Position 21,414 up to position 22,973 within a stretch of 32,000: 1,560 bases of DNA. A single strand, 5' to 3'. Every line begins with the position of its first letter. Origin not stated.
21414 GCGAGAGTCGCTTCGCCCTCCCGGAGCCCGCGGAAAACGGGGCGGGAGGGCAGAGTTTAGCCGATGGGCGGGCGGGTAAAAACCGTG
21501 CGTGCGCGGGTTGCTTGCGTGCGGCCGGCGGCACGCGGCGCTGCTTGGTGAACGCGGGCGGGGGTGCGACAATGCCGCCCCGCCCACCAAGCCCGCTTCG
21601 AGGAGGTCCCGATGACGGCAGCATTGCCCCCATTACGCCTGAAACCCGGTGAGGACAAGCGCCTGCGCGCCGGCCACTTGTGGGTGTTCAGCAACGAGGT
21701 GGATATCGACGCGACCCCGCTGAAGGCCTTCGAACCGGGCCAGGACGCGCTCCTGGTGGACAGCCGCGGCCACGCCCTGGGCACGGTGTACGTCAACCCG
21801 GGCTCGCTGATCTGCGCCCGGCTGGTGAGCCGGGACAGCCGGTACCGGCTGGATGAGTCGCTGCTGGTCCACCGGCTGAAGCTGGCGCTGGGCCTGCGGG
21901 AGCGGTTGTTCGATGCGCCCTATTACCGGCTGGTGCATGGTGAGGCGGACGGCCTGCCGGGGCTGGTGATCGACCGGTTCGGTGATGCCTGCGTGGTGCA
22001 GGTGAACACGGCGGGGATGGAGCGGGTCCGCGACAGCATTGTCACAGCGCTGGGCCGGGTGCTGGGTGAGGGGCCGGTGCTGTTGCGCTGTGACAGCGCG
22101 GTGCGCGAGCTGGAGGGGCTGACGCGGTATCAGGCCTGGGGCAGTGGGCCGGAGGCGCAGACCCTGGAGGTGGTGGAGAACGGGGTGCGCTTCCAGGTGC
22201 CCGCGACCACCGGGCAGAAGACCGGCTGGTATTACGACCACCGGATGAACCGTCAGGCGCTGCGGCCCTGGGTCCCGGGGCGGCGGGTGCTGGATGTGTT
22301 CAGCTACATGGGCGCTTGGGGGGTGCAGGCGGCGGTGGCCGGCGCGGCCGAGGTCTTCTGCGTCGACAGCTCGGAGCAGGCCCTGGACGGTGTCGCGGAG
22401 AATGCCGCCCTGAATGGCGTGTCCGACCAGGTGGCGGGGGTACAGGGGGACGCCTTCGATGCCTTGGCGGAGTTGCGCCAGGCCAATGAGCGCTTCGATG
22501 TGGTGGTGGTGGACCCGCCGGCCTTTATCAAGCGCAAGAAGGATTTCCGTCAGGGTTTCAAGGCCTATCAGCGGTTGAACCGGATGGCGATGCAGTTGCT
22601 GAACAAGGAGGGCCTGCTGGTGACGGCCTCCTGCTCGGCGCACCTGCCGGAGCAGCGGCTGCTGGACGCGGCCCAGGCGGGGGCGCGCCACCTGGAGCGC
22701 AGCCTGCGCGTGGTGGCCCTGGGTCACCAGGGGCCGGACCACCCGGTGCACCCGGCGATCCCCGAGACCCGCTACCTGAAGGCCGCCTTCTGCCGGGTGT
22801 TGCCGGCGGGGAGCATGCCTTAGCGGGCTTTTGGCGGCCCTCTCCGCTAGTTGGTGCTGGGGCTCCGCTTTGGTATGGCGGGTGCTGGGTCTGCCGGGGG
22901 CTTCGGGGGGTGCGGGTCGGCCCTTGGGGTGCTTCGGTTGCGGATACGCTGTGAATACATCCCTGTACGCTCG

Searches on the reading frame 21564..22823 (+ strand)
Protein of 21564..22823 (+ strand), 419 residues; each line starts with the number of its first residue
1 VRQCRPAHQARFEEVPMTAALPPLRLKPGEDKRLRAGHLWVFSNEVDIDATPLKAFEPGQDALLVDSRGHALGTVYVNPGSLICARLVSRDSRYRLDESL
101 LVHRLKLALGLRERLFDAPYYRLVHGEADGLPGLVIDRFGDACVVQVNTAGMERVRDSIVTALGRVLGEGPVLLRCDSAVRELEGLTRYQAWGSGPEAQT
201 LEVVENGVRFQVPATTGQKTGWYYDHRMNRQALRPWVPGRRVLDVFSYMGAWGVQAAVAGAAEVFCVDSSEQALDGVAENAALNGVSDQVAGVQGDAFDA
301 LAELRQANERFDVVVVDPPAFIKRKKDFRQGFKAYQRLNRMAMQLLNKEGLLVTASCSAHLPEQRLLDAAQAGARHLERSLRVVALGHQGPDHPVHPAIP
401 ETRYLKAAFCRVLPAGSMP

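Call 13: search_protein_families(library=ncbifam, proteins=[window:21564-22823:+])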
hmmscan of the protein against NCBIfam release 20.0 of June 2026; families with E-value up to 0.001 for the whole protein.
window:21564-22823:+ (419 aa): 20 families
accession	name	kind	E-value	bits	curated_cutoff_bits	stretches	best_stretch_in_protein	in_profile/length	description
NF046099.1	RSP_2647_MTase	equivalog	4.3e-106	355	600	1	23-412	2-391/391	RSP_2647 family RNA methyltransferase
NF053718.1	23SC1962Mtase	equivalog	8.6e-83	278.2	575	1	31-412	9-382/383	23S rRNA (cytosine(1962)-C(5))-methyltransferase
NF011707.0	PRK15128.1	equivalog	4.6e-70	236.4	712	1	26-413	7-396/396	23S rRNA (cytosine(1962)-C(5))-methyltransferase RlmI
NF033380.1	Rlm_2499C5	equivalog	2.5e-66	224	650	1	24-411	4-389/391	23S rRNA (cytosine(2499)-C(5))-methyltransferase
NF008748.0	PRK11783.1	equivalog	3.6e-26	91.6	466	1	185-354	490-657/704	bifunctional 23S rRNA (guanine(2069)-N(7))-methyltransferase RlmK/23S rRNA (guanine(2445)-N(2))-methyltransferase RlmL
TIGR00095.1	TIGR00095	equivalog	2.4e-09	37.1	117.5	1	233-339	47-153/194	16S rRNA (guanine(966)-N(2))-methyltransferase RsmD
TIGR03534.1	RF_mod_PrmC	equivalog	2.5e-08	33.7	199.1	1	260-322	111-167/253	peptide chain release factor N(5)-glutamine methyltransferase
TIGR03533.1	L3_gln_methyl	equivalog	1.7e-07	30.8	229.7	1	231-343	111-220/284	50S ribosomal protein L3 N(5)-glutamine methyltransferase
TIGR00536.1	hemK_fam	subfamily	2.9e-07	29.9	115.5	1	240-323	116-194/286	HemK family protein methyltransferase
TIGR00479.1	rumA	equivalog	5e-07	28.9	183.55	1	241-319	296-372/432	23S rRNA (uracil(1939)-C(5))-methyltransferase RlmD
NF001790.0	PRK00517.3-3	equivalog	1.7e-06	27.6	269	1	220-316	103-197/262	50S ribosomal protein L11 methyltransferase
NF002910.0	PRK03522.2-3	equivalog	3.3e-06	26.4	558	1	226-319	220-317/383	23S rRNA (uracil(747)-C(5))-methyltransferase RlmC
NF009639.0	PRK13168.1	equivalog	1.6e-05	24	458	1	238-319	300-379/446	23S rRNA (uracil(1939)-C(5))-methyltransferase RlmD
NF011529.0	PRK14968.1-3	equivalog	2.6e-05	23.7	162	1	240-320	36-108/198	putative methyltransferase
NF001556.0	PRK00377.1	equivalog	7.3e-05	22.6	238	1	239-310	41-114/198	cobalt-precorrin-6Y C(15)-methyltransferase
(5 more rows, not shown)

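Call 34: find_homologous_proteins(query=window:21564-22823:+, max_evalue=1e-60)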
Query window:21564-22823:+ (419 aa): 8000 proteins with E <= 1e-60 among 8000 candidates; the best 120 are listed.
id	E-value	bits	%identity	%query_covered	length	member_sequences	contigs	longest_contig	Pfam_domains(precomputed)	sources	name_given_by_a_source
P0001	2.6e-245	832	91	96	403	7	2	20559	PF13847.13,PF17785.8,PF05175.21,PF02005.23,PF10672.16,PF03602.22,PF13649.13,PF01170.25,PF02475.24,PF09445.17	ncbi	-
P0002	8.7e-168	577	64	96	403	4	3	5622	PF13847.13,PF06325.20,PF17785.8,PF05175.21,PF02005.23,PF10672.16,PF03602.22,PF13649.13,PF01170.25,PF02475.24,PF09445.17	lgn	-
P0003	1.6e-166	573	65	96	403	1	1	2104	PF13847.13,PF06325.20,PF17785.8,PF05175.21,PF02005.23,PF10672.16,PF03602.22,PF13649.13,PF01170.25,PF09445.17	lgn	-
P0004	2.4e-166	572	63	96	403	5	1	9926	PF13847.13,PF17785.8,PF05175.21,PF10672.16,PF03602.22,PF13649.13,PF09445.17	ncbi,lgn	-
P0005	1.7e-164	566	63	96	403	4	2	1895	PF13847.13,PF17785.8,PF05175.21,PF02005.23,PF10672.16,PF03602.22,PF13649.13,PF01170.25,PF02475.24,PF09445.17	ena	-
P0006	3.2e-164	565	64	92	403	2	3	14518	PF17785.8,PF05175.21,PF10672.16,PF03602.22,PF02475.24,PF09445.17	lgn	-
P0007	4.0e-164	565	62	96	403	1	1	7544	PF13847.13,PF17785.8,PF05175.21,PF02005.23,PF10672.16,PF03602.22,PF13649.13,PF02475.24,PF09445.17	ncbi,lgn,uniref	ncbi:23S rRNA (cytosine(1962)-C(5))-methyltransferase [hydrothermal vent metagenome]|uniref:23S rRNA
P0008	2.0e-163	562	65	92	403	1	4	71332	PF17785.8,PF05175.21,PF10672.16,PF03602.22,PF09445.17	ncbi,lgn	ncbi:MAG: class I SAM-dependent rRNA methyltransferase [Aquisalimonadaceae bacterium]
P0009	2.2e-163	562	65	95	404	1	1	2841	PF13847.13,PF17785.8,PF05175.21,PF02005.23,PF10672.16,PF03602.22,PF13649.13,PF01170.25,PF02475.24,PF09445.17,PF13578.13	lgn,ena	-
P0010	2.4e-163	562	63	96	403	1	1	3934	PF17785.8,PF05175.21,PF10672.16,PF03602.22,PF09445.17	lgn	-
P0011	7.8e-163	560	63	96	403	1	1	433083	PF13847.13,PF17785.8,PF05175.21,PF10672.16,PF03602.22,PF13649.13,PF01189.24,PF09445.17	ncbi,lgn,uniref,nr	ncbi:class I SAM-dependent rRNA methyltransferase [Aquisalimonas asiatica]|uniref:SAM-dependent meth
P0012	1.1e-162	560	63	96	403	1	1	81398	PF13847.13,PF06325.20,PF17785.8,PF05175.21,PF02005.23,PF10672.16,PF03602.22,PF13649.13,PF01170.25,PF02475.24,PF09445.17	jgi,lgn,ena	-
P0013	1.1e-162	560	64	95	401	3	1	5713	PF13847.13,PF17785.8,PF05175.21,PF10672.16,PF03602.22,PF13649.13,PF01170.25,PF09445.17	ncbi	-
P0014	1.3e-162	560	63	96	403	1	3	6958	PF17785.8,PF05175.21,PF10672.16,PF03602.22,PF02475.24,PF09445.17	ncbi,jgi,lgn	ncbi:MAG: class I SAM-dependent rRNA methyltransferase [Ectothiorhodospiraceae bacterium]|jgi:23S rR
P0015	1.5e-162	559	63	96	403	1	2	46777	PF13847.13,PF17785.8,PF05175.21,PF10672.16,PF03602.22,PF13649.13,PF01189.24,PF09445.17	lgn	-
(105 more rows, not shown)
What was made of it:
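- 21564..22823 (+): rlmI-like rRNA methyltransferase gene, convergent with rho. The relatives' protein is 403 aa, so the true start is probably later than 21564. Calls 13, 34.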

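Call 35: find_encoding_contigs(protein=P0001, flank=10000, max_places=6)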
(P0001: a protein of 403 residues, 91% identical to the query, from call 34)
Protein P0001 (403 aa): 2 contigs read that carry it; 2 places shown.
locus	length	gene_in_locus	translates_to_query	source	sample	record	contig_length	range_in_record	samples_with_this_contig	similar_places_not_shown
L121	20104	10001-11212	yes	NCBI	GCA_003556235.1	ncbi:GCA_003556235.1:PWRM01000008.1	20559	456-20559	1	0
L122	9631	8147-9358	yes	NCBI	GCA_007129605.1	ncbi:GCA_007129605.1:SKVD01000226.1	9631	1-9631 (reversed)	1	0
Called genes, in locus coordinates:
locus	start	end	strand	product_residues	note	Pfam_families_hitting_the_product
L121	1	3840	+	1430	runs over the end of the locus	?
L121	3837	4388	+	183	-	PF01584:CheW (weak)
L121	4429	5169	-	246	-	PF20260:PUA_4, PF04452:Methyltrans_RNA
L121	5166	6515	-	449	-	PF00202:Aminotran_3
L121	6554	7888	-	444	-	PF00696:AA_kinase, PF00583:Acetyltransf_1, PF13508:Acetyltransf_7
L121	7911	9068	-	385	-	PF04389:Peptidase_M28, PF01546:Peptidase_M20, PF07687:M20_dimer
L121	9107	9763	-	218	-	PF06347:SH3_4, PF08239:SH3_3, PF06810:Phage_scaffold (weak)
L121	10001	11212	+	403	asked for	PF17785:PUA_3, PF10672:Methyltrans_SAM, PF02005:TRM (weak), PF01170:UPF0020 (weak), PF02475:TRM5-TYW2_MTfase (weak), PF03602:Cons_hypoth95, PF05175:MTS, PF09445:Methyltransf_15, +2 more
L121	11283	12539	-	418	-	PF07498:Rho_N, PF07497:Rho_RNA_bind, PF00006:ATP-synt_ab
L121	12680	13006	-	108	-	PF00085:Thioredoxin, PF13098:Thioredoxin_2 (weak), PF13905:Thioredoxin_8 (faint)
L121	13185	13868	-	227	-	PF00702:Hydrolase, PF12710:HAD, PF13419:HAD_2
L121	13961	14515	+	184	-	PF00293:NUDIX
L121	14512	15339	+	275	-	PF00459:Inositol_P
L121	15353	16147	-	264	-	PF00303:Thymidylat_synt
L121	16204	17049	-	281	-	-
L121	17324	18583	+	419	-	PF00464:SHMT, PF00155:Aminotran_1_2, PF01212:Beta_elim_lyase (weak)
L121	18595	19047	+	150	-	PF22811:Zn_ribbon_NrdR, PF03477:ATP-cone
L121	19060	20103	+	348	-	?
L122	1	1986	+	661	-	?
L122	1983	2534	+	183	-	PF01584:CheW (weak)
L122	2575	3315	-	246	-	PF20260:PUA_4, PF04452:Methyltrans_RNA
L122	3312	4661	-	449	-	PF00202:Aminotran_3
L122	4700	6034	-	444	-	PF00696:AA_kinase, PF00583:Acetyltransf_1, PF13508:Acetyltransf_7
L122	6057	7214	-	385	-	PF04389:Peptidase_M28, PF01546:Peptidase_M20, PF07687:M20_dimer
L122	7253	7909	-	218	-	PF06347:SH3_4, PF08239:SH3_3, PF06810:Phage_scaffold (weak)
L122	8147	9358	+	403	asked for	PF17785:PUA_3, PF10672:Methyltrans_SAM, PF02005:TRM (weak), PF01170:UPF0020 (weak), PF02475:TRM5-TYW2_MTfase (weak), PF03602:Cons_hypoth95, PF05175:MTS, PF09445:Methyltransf_15, +2 more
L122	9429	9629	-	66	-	?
